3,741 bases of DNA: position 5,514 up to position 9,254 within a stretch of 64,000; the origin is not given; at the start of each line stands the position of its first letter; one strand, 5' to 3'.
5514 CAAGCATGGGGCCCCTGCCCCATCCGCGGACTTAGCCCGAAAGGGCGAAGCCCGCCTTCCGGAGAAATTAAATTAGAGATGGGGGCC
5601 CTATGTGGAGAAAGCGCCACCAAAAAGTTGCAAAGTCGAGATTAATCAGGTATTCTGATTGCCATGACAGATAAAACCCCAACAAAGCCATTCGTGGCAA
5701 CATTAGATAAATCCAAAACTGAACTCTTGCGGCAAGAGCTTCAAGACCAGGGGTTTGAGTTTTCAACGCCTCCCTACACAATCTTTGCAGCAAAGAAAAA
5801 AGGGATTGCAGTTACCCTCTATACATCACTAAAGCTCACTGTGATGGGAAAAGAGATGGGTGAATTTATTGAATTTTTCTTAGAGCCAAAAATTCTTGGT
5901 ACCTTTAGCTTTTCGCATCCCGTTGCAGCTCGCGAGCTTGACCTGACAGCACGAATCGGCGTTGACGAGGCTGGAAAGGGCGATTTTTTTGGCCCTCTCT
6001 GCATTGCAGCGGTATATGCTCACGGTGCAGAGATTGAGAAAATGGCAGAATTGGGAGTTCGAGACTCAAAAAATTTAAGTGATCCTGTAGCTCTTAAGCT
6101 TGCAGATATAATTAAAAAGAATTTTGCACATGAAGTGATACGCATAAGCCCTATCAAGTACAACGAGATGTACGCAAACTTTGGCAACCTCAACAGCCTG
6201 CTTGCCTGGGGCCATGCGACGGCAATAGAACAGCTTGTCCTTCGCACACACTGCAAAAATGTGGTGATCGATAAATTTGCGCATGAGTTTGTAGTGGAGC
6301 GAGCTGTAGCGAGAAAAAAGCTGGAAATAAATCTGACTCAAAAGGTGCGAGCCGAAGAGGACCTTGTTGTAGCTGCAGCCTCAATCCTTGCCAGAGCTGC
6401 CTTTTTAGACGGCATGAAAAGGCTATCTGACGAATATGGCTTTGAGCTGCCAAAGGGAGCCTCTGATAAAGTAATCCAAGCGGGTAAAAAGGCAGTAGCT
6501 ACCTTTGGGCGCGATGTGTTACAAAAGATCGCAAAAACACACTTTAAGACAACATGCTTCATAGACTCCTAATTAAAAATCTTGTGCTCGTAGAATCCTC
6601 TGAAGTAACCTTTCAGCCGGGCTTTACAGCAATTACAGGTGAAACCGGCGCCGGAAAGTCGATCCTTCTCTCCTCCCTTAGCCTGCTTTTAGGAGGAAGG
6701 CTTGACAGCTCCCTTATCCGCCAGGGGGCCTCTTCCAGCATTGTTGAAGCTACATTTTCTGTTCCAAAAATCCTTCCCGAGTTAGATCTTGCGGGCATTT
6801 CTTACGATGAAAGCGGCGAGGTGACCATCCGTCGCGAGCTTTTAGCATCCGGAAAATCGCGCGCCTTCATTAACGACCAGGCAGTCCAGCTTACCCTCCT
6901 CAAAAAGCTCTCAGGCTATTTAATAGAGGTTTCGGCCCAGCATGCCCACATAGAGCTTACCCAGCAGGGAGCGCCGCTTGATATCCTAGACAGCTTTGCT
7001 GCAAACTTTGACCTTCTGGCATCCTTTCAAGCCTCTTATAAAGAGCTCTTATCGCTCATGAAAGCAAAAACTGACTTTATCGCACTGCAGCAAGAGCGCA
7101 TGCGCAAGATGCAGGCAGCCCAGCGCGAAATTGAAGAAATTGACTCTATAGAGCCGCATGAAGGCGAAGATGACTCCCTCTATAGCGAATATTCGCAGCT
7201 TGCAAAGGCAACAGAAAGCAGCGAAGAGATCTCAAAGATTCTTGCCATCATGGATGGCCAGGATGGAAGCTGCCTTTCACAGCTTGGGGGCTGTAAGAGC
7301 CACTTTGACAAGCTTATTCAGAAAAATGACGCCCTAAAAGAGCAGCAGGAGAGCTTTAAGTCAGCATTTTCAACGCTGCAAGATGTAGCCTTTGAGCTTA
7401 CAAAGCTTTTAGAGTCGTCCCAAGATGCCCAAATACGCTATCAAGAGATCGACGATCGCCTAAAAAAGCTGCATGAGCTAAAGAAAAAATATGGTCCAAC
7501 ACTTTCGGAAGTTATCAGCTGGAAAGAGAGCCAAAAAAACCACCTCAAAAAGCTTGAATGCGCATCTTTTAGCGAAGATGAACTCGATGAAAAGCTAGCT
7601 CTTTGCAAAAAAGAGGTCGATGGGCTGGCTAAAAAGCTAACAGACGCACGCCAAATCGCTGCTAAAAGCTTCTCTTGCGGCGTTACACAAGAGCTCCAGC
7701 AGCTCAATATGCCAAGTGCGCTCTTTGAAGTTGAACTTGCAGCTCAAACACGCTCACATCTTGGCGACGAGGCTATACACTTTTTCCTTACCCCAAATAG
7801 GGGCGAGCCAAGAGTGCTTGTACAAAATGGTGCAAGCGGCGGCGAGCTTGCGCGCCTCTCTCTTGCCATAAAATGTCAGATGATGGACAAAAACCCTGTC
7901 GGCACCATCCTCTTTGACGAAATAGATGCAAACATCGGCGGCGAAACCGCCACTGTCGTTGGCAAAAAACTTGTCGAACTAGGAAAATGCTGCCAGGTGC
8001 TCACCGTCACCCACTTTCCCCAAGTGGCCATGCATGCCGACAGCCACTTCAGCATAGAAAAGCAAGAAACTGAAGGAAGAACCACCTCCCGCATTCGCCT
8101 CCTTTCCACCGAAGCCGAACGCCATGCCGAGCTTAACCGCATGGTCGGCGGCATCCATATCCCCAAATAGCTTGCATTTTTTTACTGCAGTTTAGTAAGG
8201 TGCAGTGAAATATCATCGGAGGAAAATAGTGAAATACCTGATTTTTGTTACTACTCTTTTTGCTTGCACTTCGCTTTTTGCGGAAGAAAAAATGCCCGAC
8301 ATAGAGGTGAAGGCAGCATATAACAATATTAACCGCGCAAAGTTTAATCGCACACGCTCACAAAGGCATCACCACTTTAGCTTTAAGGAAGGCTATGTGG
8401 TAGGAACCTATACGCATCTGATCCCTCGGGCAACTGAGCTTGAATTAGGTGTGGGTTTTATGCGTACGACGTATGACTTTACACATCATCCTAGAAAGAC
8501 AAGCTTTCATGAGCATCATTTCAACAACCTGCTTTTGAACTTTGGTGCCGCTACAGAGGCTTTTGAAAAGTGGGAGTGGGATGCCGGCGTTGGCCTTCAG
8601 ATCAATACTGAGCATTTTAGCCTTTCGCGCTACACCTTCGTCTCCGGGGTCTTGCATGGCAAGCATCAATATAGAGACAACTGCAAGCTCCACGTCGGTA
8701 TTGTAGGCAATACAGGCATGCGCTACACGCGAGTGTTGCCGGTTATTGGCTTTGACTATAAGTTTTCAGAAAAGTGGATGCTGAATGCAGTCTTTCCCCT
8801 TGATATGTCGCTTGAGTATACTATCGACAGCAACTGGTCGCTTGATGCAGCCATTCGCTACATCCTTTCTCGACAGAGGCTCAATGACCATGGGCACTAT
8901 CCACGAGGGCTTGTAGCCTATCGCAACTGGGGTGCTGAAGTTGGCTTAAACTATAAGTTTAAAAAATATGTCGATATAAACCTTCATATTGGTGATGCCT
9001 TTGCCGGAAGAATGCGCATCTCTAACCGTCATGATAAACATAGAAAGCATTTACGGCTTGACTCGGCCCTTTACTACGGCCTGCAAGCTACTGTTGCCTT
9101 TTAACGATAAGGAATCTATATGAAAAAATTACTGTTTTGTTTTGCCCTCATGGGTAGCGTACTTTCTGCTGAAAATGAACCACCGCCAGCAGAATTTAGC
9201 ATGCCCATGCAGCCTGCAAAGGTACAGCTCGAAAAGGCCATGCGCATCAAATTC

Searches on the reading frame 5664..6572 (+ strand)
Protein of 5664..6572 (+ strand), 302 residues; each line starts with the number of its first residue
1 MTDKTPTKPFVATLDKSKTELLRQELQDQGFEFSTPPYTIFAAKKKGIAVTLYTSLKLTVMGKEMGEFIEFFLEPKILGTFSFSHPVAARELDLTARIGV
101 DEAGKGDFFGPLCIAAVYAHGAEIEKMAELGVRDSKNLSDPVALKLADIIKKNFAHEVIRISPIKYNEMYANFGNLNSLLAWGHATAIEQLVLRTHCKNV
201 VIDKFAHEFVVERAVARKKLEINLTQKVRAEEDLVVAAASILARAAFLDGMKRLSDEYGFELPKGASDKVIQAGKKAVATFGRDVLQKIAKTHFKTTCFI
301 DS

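Call 11: find_encoding_contigs(protein=window:5664-6572:+, flank=3000, max_places=6)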
Protein window:5664-6572:+ (302 aa): 1 contig read that carries it; 1 place shown.
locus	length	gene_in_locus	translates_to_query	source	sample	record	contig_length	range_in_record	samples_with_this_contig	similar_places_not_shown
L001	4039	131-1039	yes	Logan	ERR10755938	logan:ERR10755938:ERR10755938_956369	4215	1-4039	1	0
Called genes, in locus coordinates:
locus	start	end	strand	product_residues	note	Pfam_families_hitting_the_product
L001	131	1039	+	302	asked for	PF11858:DUF3378, PF01351:RNase_HII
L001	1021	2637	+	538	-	PF02463:SMC_N, PF13175:AAA_15 (weak), PF13476:AAA_23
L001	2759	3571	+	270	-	PF19783:DUF6268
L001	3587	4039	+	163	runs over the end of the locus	-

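Call 12: find_homologous_proteins(query=window:5664-6572:+, max_evalue=1e-30)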
Query window:5664-6572:+ (302 aa): 7738 proteins with E <= 1e-30 among 8000 candidates; the best 120 are listed.
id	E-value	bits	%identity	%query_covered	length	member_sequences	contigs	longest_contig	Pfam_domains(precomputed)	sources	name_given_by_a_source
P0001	1.1e-153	529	82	99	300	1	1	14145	PF01351.26,PF11858.15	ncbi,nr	ncbi:MAG: ribonuclease HIII [Chlamydiales bacterium]|nr:ribonuclease HIII [Chlamydiales bacterium]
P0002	3.6e-149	514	79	98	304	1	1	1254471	PF01351.26,PF11858.15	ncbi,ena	-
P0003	9.6e-149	512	78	98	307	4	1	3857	PF01351.26,PF11858.15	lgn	-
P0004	1.2e-148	512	78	98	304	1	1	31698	PF01351.26,PF11858.15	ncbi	-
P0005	8.9e-148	509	77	99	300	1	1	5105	PF01351.26,PF11858.15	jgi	jgi:ribonuclease HIII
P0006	1.0e-145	502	78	98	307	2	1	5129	PF01351.26,PF11858.15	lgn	-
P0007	9.0e-145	499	76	98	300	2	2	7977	PF01351.26,PF11858.15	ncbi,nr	ncbi:MAG: ribonuclease HIII [Verrucomicrobia bacterium]|nr:ribonuclease HIII [Verrucomicrobiota bact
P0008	5.3e-144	497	77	98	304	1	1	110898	PF01351.26,PF11858.15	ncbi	-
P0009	1.8e-143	495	78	96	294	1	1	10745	PF01351.26,PF11858.15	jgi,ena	-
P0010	4.6e-143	494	75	98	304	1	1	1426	PF01351.26,PF11858.15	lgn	-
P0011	3.0e-142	491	75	98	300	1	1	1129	PF01351.26,PF11858.15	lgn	-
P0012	7.8e-140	483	77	96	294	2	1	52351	PF01351.26,PF11858.15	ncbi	-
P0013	1.8e-138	479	75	98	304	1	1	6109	PF01351.26,PF11858.15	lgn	-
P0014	3.6e-137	474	74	97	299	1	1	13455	PF01351.26,PF11858.15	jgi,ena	-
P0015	2.1e-136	472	72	100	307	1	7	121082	PF01351.26,PF11858.15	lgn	-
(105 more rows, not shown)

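Call 13: search_protein_families(library=pfam, proteins=[window:5664-6572:+])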
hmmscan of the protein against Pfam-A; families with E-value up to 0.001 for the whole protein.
window:5664-6572:+ (302 aa): 2 families
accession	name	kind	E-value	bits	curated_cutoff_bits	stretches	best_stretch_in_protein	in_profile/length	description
PF01351.25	RNase_HII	-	3.4e-29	102.6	25.8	1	98-297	1-199/199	Ribonuclease HII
PF11858.14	DUF3378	-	4.2e-09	36.9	27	1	10-76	2-67/76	Domain of unknown function (DUF3378)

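Call 14: find_encoding_contigs(protein=P0001, flank=4000, max_places=2)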
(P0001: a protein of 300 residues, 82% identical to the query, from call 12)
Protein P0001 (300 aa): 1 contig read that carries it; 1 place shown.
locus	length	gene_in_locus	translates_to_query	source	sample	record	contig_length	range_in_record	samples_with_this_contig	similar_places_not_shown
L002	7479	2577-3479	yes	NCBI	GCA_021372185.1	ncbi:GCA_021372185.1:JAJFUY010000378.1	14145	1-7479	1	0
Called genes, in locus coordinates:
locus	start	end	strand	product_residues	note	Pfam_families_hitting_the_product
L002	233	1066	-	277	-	-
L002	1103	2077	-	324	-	PF04018:VCA0040-like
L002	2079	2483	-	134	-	PF12844:HTH_19 (weak), PF13413:HTH_25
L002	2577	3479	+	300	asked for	PF11858:DUF3378, PF01351:RNase_HII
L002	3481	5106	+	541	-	PF02463:SMC_N, PF13175:AAA_15 (weak), PF13476:AAA_23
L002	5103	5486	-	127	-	PF03819:MazG (faint)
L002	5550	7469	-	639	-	PF00617:RasGEF (faint)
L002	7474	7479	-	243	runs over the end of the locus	PF12895:ANAPC3 (faint)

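Call 15: find_encoding_contigs(protein=P0002, flank=4000, max_places=2)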
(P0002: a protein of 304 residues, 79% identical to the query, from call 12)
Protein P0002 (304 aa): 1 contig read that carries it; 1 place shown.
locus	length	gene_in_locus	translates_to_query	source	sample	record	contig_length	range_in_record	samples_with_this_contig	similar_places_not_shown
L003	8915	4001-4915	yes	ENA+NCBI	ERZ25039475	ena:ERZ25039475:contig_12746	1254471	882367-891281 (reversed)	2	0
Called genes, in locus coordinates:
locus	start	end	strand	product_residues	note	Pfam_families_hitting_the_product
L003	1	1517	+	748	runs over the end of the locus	-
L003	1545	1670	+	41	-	-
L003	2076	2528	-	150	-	-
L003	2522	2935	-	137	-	PF04018:VCA0040-like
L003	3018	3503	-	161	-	PF04018:VCA0040-like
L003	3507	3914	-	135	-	PF12844:HTH_19, PF13413:HTH_25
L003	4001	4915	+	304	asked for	PF11858:DUF3378, PF01351:RNase_HII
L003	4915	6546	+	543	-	PF02463:SMC_N, PF13175:AAA_15, PF13476:AAA_23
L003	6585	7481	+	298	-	PF19783:DUF6268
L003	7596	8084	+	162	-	-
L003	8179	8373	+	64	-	PF04070:DUF378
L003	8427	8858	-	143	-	-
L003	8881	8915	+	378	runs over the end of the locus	PF00368:HMG-CoA_red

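Call 16: find_encoding_contigs(protein=P0004, flank=4000, max_places=2)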
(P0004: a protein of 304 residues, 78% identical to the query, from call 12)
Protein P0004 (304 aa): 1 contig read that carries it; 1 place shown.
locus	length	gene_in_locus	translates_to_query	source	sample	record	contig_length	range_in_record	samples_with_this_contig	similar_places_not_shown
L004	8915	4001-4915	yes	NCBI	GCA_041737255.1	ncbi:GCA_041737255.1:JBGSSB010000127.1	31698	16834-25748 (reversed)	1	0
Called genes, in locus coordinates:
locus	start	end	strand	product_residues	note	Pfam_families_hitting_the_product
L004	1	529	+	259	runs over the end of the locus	PF01416:PseudoU_synth_1 (weak), PF10105:DUF2344 (weak), PF01416:PseudoU_synth_1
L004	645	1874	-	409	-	-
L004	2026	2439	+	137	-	-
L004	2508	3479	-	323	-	PF04018:VCA0040-like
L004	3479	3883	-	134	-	PF12844:HTH_19, PF13413:HTH_25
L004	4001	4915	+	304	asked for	PF11858:DUF3378, PF01351:RNase_HII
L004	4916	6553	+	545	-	PF02463:SMC_N, PF13175:AAA_15, PF13476:AAA_23 (faint)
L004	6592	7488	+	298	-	PF13505:OMP_b-brl (faint), PF19783:DUF6268 (weak)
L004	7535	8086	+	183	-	-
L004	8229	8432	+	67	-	PF04070:DUF378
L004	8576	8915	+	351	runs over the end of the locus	PF00368:HMG-CoA_red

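Call 17: find_encoding_contigs(protein=P0008, flank=4000, max_places=2)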
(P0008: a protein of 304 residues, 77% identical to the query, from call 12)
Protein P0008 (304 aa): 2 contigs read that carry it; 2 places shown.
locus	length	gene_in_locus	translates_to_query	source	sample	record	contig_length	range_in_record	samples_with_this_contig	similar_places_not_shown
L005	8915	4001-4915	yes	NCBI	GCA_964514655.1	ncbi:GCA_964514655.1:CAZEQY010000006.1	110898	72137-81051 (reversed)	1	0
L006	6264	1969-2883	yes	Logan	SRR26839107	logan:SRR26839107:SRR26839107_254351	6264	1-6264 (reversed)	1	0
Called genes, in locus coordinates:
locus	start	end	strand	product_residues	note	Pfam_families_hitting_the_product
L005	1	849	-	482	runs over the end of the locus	-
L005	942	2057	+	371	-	-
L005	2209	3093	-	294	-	-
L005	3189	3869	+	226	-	PF02678:Pirin, PF17954:Pirin_C_2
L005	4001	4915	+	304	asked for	PF11858:DUF3378, PF01351:RNase_HII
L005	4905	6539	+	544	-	PF02463:SMC_N, PF13175:AAA_15, PF13401:AAA_22 (faint), PF13476:AAA_23 (faint)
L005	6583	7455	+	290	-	PF19783:DUF6268 (weak)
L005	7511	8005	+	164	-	-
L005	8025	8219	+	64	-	PF04070:DUF378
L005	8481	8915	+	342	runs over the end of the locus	PF00368:HMG-CoA_red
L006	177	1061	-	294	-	-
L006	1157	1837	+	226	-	PF02678:Pirin, PF17954:Pirin_C_2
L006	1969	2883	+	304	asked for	PF11858:DUF3378, PF01351:RNase_HII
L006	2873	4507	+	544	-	PF02463:SMC_N, PF13175:AAA_15, PF13476:AAA_23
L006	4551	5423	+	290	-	PF19783:DUF6268 (weak)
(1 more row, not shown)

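Call 68: find_encoding_contigs(protein=P0012, flank=10000, max_places=1)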
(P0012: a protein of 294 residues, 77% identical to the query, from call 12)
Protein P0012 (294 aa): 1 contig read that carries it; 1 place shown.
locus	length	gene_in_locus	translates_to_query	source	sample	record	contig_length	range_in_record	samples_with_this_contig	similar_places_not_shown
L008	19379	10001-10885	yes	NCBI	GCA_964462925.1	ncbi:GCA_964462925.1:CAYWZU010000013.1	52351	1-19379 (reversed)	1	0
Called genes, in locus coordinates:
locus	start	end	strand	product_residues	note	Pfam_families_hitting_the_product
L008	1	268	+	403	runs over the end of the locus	PF00155:Aminotran_1_2, PF04864:Alliinase_C (faint)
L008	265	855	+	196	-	PF01914:MarC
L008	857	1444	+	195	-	PF01914:MarC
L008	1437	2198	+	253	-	PF01416:PseudoU_synth_1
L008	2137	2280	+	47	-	-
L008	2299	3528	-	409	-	PF13657:Couple_hipA (weak), PF07804:HipA_C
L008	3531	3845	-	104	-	PF13560:HTH_31 (weak), PF01381:HTH_3 (faint)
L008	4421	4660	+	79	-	-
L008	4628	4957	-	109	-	-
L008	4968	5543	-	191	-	-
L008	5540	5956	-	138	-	-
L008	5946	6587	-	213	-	-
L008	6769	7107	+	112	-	-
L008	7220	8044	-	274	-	PF01435:Peptidase_M48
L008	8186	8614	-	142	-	-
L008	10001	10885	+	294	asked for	PF11858:DUF3378, PF01351:RNase_HII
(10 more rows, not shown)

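Call 69: find_encoding_contigs(protein=P0015, flank=10000, max_places=1)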
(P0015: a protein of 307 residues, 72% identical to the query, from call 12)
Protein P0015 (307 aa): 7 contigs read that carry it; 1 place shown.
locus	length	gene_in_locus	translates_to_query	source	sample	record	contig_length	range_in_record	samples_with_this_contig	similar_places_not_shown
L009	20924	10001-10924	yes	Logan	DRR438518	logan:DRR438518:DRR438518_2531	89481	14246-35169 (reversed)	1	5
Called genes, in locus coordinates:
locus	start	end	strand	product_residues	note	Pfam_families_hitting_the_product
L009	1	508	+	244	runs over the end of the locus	PF01113:DapB_N, PF05173:DapB_C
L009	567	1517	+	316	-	PF00701:DHDPS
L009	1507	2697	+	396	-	PF00155:Aminotran_1_2, PF04864:Alliinase_C (weak)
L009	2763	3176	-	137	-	-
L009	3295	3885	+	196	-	PF01914:MarC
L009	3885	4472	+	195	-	PF01914:MarC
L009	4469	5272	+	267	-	PF01416:PseudoU_synth_1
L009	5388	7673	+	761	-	-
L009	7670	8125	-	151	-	-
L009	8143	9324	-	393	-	PF04018:VCA0040-like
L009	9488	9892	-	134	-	PF12844:HTH_19 (weak), PF13413:HTH_25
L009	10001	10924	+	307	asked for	PF11858:DUF3378, PF01351:RNase_HII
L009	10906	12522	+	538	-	PF02463:SMC_N, PF13175:AAA_15, PF13476:AAA_23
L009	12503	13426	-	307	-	-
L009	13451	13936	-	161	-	-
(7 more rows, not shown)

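Call 70: find_encoding_contigs(protein=P0009, flank=10000, max_places=1)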
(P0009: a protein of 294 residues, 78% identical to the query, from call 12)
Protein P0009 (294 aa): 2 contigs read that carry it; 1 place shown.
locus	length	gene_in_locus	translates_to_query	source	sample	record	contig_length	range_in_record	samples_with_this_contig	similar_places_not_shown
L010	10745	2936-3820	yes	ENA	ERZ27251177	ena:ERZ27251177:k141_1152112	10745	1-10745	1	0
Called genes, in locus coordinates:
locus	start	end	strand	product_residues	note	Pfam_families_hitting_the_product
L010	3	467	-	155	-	?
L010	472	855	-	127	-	-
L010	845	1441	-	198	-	PF26387:DUF6079_5th (weak)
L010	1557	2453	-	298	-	PF04018:VCA0040-like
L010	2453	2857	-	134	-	PF12844:HTH_19, PF13413:HTH_25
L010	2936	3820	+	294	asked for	PF11858:DUF3378 (weak), PF01351:RNase_HII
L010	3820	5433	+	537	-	PF02463:SMC_N, PF13175:AAA_15, PF13476:AAA_23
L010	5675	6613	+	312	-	PF19783:DUF6268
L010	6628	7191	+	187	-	-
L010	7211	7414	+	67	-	PF04070:DUF378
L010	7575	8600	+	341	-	PF00368:HMG-CoA_red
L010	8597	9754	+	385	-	PF01154:HMG_CoA_synt_N, PF00195:Chal_sti_synt_N (weak), PF08540:HMG_CoA_synt_C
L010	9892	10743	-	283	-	?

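Call 71: find_encoding_contigs(protein=P0014, flank=10000, max_places=1)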
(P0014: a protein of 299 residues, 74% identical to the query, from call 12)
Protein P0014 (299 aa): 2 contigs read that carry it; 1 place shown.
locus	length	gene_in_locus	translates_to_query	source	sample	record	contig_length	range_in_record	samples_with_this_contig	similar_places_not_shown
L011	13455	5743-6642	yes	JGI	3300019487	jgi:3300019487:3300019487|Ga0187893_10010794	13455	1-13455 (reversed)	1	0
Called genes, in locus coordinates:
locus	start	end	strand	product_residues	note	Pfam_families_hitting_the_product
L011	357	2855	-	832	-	-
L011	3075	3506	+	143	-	PF13366:PDDEXK_3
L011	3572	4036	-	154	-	-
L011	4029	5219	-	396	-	PF04018:VCA0040-like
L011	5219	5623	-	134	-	PF12844:HTH_19 (weak), PF13413:HTH_25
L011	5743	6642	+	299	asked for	PF11858:DUF3378, PF01351:RNase_HII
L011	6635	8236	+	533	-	PF02463:SMC_N, PF13175:AAA_15 (weak), PF13476:AAA_23 (weak)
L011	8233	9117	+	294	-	-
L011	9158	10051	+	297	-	PF19783:DUF6268 (weak)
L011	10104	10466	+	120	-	-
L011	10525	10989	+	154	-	PF00097:zf-C3HC4 (faint), PF11789:zf-Nse, PF12678:zf-rbx1 (faint), PF04564:U-box, PF13445:zf-RING_UBOX (weak), PF13639:zf-RING_2 (weak), PF13923:zf-C3HC4_2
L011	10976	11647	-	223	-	PF13508:Acetyltransf_7 (weak)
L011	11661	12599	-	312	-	PF00248:Aldo_ket_red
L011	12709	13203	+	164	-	-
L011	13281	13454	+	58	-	?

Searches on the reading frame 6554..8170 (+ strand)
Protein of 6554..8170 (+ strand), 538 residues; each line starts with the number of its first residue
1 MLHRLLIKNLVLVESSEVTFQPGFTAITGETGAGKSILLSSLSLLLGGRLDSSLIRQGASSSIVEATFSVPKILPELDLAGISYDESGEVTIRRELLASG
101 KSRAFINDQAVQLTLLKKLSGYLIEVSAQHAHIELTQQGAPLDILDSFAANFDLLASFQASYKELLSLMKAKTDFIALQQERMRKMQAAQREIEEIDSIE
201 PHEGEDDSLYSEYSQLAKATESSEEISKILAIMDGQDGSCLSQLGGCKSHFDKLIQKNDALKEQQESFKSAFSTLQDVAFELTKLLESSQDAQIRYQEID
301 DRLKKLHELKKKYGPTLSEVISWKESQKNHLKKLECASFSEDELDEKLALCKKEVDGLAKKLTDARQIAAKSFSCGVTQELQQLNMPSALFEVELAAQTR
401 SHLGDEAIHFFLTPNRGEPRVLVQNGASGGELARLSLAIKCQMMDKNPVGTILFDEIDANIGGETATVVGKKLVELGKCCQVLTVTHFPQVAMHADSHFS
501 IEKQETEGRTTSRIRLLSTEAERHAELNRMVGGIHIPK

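Call 13: search_protein_families(library=pfam, proteins=[window:6554-8170:+])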
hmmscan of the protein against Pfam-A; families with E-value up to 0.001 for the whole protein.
window:6554-8170:+ (538 aa): 4 families
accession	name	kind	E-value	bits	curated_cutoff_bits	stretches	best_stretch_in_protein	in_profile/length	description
PF02463.25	SMC_N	-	4.2e-19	69.3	40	1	2-506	2-216/220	RecF/RecN/SMC N terminal domain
PF13476.12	AAA_23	-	7.5e-10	40.2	27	1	4-310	1-197/201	AAA domain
PF13175.12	AAA_15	-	1.1e-05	25.7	32.1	1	1-334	1-275/374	AAA ATPase domain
PF13401.12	AAA_22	-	0.00012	22.9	27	0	21-165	4-71/130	AAA domain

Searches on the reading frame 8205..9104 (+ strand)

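Call 13: search_protein_families(library=pfam, proteins=[window:8205-9104:+])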
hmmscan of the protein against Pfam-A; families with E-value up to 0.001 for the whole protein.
window:8205-9104:+ (299 aa): 2 families
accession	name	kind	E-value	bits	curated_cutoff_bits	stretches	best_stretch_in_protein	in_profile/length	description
PF19783.5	DUF6268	-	2.7e-12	46.7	22.8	1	107-276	83-253/279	Domain of unknown function (DUF6268)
PF13557.12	Phenol_MetA_deg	-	0.00027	21.5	22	0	169-268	111-229/242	Putative MetA-pathway of phenol degradation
